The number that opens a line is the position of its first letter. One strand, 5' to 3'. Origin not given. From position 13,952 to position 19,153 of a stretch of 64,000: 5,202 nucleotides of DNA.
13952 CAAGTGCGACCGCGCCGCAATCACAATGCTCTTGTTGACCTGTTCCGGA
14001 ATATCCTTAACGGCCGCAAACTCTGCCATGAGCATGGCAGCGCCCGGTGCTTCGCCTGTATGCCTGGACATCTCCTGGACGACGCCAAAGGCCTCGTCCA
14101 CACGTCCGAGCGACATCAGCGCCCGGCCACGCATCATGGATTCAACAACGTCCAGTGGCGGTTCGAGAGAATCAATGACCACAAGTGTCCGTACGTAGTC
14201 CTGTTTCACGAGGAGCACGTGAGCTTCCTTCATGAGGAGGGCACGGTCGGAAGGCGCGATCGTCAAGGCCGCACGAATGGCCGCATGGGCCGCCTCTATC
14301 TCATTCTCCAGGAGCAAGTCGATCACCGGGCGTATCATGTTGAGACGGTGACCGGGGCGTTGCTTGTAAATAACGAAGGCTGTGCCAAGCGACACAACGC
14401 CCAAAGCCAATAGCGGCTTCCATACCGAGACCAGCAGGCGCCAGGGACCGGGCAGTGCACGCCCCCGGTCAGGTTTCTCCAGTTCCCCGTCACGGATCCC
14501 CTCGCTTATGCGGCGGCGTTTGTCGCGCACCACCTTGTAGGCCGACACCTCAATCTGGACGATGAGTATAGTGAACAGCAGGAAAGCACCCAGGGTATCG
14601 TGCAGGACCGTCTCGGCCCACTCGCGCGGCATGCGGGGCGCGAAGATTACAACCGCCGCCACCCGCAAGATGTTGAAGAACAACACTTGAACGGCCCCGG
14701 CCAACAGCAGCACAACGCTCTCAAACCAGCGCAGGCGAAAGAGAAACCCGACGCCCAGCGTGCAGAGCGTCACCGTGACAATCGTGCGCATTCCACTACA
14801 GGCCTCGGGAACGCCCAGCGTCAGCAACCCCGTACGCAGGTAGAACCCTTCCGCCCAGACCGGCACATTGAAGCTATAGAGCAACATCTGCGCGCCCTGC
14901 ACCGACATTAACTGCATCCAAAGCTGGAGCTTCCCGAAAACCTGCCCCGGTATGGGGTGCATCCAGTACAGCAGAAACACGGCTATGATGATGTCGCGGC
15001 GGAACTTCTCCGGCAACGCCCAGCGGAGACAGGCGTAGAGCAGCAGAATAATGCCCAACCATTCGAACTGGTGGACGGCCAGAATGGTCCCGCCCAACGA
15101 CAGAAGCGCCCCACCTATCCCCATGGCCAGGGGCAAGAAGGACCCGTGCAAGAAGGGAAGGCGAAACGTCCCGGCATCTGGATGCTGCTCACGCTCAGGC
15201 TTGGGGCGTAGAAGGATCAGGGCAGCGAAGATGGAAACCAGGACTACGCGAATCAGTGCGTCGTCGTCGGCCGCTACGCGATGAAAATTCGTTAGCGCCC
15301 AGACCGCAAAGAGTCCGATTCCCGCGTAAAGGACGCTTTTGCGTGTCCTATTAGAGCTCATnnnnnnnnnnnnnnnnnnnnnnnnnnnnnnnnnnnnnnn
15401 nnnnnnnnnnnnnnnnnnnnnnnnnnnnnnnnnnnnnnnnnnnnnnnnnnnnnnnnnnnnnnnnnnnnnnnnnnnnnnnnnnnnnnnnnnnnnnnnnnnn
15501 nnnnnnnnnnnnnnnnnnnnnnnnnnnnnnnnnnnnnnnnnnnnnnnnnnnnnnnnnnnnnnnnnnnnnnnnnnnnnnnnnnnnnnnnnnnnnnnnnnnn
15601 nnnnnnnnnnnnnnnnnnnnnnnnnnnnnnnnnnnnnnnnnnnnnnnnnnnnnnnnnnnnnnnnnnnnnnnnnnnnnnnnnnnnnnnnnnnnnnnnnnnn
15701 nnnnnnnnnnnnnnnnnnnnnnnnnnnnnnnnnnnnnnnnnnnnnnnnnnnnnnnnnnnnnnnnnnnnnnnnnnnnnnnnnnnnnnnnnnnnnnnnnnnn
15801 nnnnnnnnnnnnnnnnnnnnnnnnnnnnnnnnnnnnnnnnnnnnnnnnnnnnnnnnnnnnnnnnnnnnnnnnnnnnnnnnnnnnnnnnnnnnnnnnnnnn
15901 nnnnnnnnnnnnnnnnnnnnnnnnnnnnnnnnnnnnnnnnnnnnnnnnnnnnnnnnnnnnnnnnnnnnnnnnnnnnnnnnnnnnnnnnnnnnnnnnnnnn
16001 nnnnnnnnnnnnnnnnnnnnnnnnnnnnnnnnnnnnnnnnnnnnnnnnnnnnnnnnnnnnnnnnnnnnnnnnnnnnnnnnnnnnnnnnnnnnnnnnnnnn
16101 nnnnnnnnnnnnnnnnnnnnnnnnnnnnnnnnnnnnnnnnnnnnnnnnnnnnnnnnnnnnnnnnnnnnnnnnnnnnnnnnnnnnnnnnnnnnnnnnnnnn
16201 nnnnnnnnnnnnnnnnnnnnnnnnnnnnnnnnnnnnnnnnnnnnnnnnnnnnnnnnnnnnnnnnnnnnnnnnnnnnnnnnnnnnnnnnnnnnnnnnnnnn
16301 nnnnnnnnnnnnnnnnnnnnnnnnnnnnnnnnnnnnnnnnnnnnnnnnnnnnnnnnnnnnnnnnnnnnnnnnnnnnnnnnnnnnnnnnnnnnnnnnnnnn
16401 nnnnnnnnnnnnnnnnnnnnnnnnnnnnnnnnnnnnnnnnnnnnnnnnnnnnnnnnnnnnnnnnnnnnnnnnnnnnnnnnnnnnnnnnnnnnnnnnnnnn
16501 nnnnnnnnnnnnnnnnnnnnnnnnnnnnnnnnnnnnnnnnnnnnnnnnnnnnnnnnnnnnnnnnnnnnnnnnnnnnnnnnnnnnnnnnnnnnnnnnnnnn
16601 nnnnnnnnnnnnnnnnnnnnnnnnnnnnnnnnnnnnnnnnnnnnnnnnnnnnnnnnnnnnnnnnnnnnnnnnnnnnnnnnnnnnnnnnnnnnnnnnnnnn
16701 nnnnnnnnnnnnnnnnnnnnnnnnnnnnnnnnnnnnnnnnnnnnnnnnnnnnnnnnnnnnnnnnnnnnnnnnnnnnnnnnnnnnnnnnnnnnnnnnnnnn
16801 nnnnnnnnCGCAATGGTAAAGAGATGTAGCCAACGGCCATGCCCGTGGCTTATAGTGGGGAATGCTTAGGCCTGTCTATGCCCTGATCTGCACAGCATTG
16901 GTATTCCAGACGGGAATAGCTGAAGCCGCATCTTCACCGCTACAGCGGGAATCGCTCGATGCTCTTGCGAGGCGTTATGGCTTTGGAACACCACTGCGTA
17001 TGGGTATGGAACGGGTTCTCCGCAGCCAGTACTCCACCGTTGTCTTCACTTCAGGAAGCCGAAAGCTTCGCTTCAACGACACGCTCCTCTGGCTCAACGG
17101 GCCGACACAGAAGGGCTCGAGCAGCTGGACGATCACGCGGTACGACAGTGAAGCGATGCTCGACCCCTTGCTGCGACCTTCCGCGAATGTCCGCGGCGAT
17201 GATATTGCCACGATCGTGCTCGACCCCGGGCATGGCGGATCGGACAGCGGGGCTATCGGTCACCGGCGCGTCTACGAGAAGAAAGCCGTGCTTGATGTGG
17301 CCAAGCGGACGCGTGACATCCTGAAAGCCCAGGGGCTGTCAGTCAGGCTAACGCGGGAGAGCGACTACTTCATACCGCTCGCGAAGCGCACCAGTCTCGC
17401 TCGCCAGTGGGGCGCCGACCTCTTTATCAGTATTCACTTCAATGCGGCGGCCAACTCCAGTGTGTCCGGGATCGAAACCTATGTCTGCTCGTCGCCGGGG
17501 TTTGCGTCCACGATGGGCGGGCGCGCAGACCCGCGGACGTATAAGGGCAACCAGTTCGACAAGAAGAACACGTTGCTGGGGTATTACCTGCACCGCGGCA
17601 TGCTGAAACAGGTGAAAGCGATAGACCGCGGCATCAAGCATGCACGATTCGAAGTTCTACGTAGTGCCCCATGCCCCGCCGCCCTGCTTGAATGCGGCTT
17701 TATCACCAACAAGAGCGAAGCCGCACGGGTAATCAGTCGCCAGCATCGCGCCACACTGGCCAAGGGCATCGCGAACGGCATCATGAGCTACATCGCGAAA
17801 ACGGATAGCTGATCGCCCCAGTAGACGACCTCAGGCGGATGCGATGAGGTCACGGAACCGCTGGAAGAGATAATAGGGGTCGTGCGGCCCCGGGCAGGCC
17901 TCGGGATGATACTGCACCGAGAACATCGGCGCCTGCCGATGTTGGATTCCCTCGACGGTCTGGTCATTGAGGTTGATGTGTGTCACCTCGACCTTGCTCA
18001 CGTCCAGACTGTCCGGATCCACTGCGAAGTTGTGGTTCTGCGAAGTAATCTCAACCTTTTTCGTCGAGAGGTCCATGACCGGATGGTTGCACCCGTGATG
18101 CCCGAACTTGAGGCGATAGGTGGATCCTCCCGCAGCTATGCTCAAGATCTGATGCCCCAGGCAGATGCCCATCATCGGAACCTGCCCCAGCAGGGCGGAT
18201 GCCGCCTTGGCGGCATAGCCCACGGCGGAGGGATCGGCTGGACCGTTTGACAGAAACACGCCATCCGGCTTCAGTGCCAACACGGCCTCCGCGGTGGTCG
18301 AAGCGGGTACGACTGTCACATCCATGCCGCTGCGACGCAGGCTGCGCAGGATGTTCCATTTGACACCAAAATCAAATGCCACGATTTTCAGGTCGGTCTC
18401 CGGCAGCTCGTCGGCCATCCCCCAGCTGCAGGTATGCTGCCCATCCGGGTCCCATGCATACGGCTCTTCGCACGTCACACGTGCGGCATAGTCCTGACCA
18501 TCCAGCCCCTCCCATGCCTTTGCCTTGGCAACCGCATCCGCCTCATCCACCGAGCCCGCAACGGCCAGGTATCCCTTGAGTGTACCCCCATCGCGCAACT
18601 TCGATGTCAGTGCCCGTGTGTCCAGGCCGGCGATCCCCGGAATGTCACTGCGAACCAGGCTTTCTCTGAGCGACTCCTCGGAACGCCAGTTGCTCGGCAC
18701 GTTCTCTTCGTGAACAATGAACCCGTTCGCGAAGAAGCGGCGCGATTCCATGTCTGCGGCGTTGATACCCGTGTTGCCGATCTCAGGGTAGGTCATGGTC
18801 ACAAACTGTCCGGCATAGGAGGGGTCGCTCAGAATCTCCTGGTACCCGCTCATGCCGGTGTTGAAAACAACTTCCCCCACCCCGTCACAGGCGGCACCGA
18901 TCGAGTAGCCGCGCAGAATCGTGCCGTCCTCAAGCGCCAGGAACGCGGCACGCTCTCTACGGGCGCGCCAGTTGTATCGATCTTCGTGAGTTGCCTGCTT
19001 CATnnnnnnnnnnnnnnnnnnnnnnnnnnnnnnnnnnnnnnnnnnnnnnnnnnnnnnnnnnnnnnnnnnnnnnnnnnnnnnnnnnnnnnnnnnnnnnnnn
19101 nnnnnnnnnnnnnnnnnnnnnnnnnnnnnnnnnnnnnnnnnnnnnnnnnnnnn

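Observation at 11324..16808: Exosortase domain fused to about 1000 residues of TPR repeats, overlapping an upstream outer-membrane-type gene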

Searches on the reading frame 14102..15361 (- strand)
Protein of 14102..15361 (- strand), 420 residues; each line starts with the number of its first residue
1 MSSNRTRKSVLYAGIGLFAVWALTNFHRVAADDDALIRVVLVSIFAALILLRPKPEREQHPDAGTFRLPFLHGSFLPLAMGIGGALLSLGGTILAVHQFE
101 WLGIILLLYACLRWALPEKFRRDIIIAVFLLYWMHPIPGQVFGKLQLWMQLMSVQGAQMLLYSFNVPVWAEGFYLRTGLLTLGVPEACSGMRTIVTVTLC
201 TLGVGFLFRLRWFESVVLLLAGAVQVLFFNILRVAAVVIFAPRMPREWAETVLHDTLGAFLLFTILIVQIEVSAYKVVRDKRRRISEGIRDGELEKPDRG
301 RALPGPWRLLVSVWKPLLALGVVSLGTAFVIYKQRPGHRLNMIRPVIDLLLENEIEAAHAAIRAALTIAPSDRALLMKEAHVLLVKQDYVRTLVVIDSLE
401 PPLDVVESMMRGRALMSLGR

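Call 97: search_protein_representatives(protein=window:14102-15361:-)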
Query: 420 residues. Proteins with E-value up to 0.001 (for the whole library): 1124; up to 1e-10: 188; up to 1e-30: 146. The best 150 are listed.
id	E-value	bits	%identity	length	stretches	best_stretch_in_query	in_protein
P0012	2.5e-146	504.4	61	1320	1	17-420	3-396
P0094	5.3e-109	381.4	49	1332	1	8-420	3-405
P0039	1.7e-107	376.5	47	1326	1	6-420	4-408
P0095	1.1e-105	370.5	46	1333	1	6-420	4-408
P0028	9.2e-105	367.4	50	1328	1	4-420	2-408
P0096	1.5e-104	366.7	46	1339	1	7-420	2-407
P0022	1.6e-103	363.3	48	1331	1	6-420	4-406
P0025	1.8e-103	363.2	49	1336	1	7-420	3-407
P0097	2.1e-101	356.4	46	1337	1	5-420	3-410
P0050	5.3e-101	355.1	46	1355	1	5-420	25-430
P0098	2.1e-100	353.1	48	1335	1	7-419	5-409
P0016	4.0e-100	352.1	48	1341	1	6-417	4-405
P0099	3.1e-99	349.2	46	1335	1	8-420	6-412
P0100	4.2e-99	348.8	46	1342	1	5-420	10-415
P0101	3.4e-97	342.5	46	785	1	6-420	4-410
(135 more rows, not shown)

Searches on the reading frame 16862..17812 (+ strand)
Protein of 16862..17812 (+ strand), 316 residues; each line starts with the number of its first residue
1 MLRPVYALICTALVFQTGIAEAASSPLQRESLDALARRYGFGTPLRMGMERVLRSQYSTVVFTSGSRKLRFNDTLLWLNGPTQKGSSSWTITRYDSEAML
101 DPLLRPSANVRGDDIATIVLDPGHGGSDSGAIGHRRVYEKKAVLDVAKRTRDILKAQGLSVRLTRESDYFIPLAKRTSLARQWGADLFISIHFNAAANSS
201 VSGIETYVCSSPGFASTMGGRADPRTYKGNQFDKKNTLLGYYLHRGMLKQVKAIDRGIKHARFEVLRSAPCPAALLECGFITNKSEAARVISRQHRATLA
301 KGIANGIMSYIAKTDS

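Call 8: search_protein_families(library=pfam, proteins=[window:16862-17812:+], max_evalue=0.001)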
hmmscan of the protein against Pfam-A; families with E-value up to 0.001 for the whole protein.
window:16862-17812:+ (316 aa): 1 family
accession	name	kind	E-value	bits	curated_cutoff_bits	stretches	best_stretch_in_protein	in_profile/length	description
PF01520.23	Amidase_3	-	8.2e-51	172.9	27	1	118-307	1-172/174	N-acetylmuramoyl-L-alanine amidase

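Call 9: search_protein_families(library=ncbifam, proteins=[window:16862-17812:+], max_evalue=0.001)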
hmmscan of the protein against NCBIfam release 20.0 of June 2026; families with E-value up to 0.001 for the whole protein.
window:16862-17812:+ (316 aa): 6 families
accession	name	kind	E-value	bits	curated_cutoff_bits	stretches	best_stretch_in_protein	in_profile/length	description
NF007652.1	PRK10319.1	equivalog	5.2e-41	140.8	400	2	116-219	58-162/291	N-acetylmuramoyl-L-alanine amidase AmiA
TIGR02883.1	spore_cwlD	equivalog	6.2e-30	104.7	221.55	2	117-208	2-107/189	N-acetylmuramoyl-L-alanine amidase CwlD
NF038267.1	amidase_AmiC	exception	5.3e-29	101.1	700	1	116-217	187-289/407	N-acetylmuramoyl-L-alanine amidase AmiC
NF007751.0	PRK10431.1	equivalog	1.3e-28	99.8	532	2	101-218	179-295/445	N-acetylmuramoyl-L-alanine amidase AmiB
NF038140.1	amidase_Rv3717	exception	4.6e-11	42.6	335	1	138-312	66-232/233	Rv3717 family N-acetylmuramoyl-L-alanine amidase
NF050040.1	horm_taper_TftA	equivalog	9.3e-05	21.3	500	1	262-314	137-187/450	hormogonium tapered terminus morphoprotein TftA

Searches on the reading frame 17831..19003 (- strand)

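Call 8: search_protein_families(library=pfam, proteins=[window:17831-19003:-], max_evalue=0.001)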
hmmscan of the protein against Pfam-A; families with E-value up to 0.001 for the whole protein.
window:17831-19003:- (390 aa): 3 families
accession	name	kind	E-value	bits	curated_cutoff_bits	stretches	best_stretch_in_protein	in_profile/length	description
PF00117.34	GATase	-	7.1e-53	179.5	22.8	1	209-385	2-189/190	Glutamine amidotransferase class-I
PF00988.28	CPSase_sm_chain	-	1e-47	161.5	27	1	22-145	1-125/126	Carbamoyl-phosphate synthase small chain, CPSase domain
PF07722.19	Peptidase_C26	-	2.7e-09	37.6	20.5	1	270-333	101-161/219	Peptidase C26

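Call 9: search_protein_families(library=ncbifam, proteins=[window:17831-19003:-], max_evalue=0.001)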
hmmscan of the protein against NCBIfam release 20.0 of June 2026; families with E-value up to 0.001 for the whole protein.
window:17831-19003:- (390 aa): 22 families
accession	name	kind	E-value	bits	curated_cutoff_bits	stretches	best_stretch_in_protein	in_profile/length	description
TIGR01368.1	CPSaseIIsmall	equivalog_domain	2.2e-139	464.4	307.35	1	21-388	2-360/361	glutamine-hydrolyzing carbamoyl-phosphate synthase small subunit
NF009475.0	PRK12838.1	equivalog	1.1e-126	422.7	221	1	20-388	3-354/359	carbamoyl phosphate synthase small subunit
TIGR00566.1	trpG_papA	subfamily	1.1e-20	74.2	121.05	1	215-370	12-177/192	glutamine amidotransferase of anthranilate synthase or aminodeoxychorismate synthase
NF011201.0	PRK14607.1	equivalog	2e-20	73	670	1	216-370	13-173/534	bifunctional anthranilate synthase component II/anthranilate phosphoribosyltransferase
NF005946.0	PRK08007.1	equivalog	8.9e-18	64.5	332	1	214-369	11-171/187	aminodeoxychorismate synthase component 2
NF010081.0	PRK13566.1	equivalog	6.9e-17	60.9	645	1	222-369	548-700/729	anthranilate synthase component I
TIGR01815.1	TrpE-clade3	equivalog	1.1e-16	60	739.15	1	221-369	535-688/717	anthranilate synthase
NF001975.0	PRK00758.1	equivalog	1.2e-16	60.8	198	1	207-369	4-165/185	GMP synthase subunit A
TIGR00888.1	guaA_Nterm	equivalog_domain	2.6e-16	59.6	172.15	1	208-370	2-168/188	glutamine-hydrolyzing GMP synthase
TIGR01823.1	PabB-fungal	equivalog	5.4e-15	54.7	442.55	1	245-386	53-203/742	aminodeoxychorismate synthase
NF005799.0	PRK07649.1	equivalog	2.6e-14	53.2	327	1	216-370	13-172/195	aminodeoxychorismate/anthranilate synthase component II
NF005849.0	PRK07765.1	equivalog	2.7e-14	53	308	1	216-369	14-175/219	aminodeoxychorismate/anthranilate synthase component II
NF006462.0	PRK08857.1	equivalog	3.5e-13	49.6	345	1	216-369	13-176/193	aminodeoxychorismate/anthranilate synthase component II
NF005271.0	PRK06774.1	equivalog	5e-13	48.9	340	1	225-369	22-175/191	aminodeoxychorismate synthase component II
NF004169.0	PRK05637.1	equivalog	1.5e-12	47.5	332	1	216-315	16-113/210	anthranilate synthase component II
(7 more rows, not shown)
